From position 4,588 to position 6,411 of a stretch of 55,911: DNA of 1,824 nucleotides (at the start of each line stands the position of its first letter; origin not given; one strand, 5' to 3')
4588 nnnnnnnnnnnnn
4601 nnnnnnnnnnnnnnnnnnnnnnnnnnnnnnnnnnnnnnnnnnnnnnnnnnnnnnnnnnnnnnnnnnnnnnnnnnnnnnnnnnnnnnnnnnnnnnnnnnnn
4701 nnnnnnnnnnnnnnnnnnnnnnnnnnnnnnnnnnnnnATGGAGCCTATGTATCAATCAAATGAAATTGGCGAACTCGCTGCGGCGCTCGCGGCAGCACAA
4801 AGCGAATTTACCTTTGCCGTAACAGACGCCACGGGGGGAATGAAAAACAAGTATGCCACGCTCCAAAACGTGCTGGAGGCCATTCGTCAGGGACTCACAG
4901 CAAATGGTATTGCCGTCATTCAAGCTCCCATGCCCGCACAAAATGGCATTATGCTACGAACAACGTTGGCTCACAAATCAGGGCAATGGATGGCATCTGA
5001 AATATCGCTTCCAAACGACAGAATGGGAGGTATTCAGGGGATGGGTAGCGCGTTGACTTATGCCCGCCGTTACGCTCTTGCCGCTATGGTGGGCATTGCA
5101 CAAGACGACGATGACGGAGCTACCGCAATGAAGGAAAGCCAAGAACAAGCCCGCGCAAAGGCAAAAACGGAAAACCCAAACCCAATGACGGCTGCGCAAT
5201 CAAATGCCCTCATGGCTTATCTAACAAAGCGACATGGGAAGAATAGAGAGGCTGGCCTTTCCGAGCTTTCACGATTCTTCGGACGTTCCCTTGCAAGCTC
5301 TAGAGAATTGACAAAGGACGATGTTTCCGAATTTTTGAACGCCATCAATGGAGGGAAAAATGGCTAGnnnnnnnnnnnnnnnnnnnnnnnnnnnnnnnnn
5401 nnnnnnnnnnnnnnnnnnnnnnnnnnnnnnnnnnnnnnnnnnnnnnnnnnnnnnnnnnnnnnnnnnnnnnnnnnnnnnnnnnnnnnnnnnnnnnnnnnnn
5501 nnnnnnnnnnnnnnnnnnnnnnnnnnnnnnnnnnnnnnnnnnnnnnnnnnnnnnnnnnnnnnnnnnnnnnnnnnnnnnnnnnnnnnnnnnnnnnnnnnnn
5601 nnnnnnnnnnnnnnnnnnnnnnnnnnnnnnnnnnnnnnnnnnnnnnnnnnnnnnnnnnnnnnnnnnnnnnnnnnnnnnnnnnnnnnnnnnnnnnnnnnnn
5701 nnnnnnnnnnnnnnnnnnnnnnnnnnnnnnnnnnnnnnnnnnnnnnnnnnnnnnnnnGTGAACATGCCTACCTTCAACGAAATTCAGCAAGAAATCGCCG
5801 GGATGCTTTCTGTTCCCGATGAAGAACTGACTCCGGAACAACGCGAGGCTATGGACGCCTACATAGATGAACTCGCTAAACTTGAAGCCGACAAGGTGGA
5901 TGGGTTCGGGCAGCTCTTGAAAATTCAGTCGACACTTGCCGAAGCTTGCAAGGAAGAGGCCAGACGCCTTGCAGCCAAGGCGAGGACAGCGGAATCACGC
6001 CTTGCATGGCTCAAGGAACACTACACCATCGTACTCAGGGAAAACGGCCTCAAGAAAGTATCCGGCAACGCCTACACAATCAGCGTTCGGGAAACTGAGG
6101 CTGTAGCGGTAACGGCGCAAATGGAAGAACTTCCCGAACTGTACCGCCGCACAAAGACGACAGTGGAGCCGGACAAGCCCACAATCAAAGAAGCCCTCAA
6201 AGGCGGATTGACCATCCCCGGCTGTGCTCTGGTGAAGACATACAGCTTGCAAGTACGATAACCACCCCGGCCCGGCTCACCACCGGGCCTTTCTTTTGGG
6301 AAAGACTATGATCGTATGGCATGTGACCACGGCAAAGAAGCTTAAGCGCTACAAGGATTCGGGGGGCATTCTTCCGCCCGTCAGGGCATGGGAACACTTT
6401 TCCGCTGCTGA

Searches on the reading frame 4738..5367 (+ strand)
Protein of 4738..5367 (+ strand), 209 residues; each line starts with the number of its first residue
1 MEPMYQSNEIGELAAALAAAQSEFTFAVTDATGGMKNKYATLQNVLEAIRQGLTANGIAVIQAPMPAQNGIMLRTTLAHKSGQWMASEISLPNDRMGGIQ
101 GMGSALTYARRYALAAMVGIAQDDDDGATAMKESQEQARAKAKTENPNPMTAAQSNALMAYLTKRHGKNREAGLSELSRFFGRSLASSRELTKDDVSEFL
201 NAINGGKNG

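Call 43: search_protein_families(library=pfam, proteins=[window:4738-5367:+], max_evalue=0.001)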
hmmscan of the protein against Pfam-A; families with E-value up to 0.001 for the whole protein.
window:4738-5367:+ (209 aa): 1 family
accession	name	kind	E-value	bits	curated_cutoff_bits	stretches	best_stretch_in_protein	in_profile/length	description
PF04404.17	ERF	-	5.7e-22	78.8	25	1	14-148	2-147/153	ERF superfamily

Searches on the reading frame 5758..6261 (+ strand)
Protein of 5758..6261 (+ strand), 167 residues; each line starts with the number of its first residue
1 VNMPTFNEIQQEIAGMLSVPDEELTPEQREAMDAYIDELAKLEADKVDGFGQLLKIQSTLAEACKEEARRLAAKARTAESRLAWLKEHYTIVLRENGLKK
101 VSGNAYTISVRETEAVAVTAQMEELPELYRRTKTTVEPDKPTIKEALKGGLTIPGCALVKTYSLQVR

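Call 43: search_protein_families(library=pfam, proteins=[window:5758-6261:+], max_evalue=0.001)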
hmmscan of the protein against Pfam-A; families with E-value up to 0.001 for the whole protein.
window:5758-6261:+ (167 aa): 2 families
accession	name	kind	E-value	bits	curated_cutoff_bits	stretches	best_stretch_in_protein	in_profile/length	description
PF05565.16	Sipho_Gp157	-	8.9e-29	101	28.6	1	8-167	4-162/162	Siphovirus Gp157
PF06094.17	GGACT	-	3e-05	25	22.8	1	50-138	4-89/120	Gamma-glutamyl cyclotransferase, AIG2-like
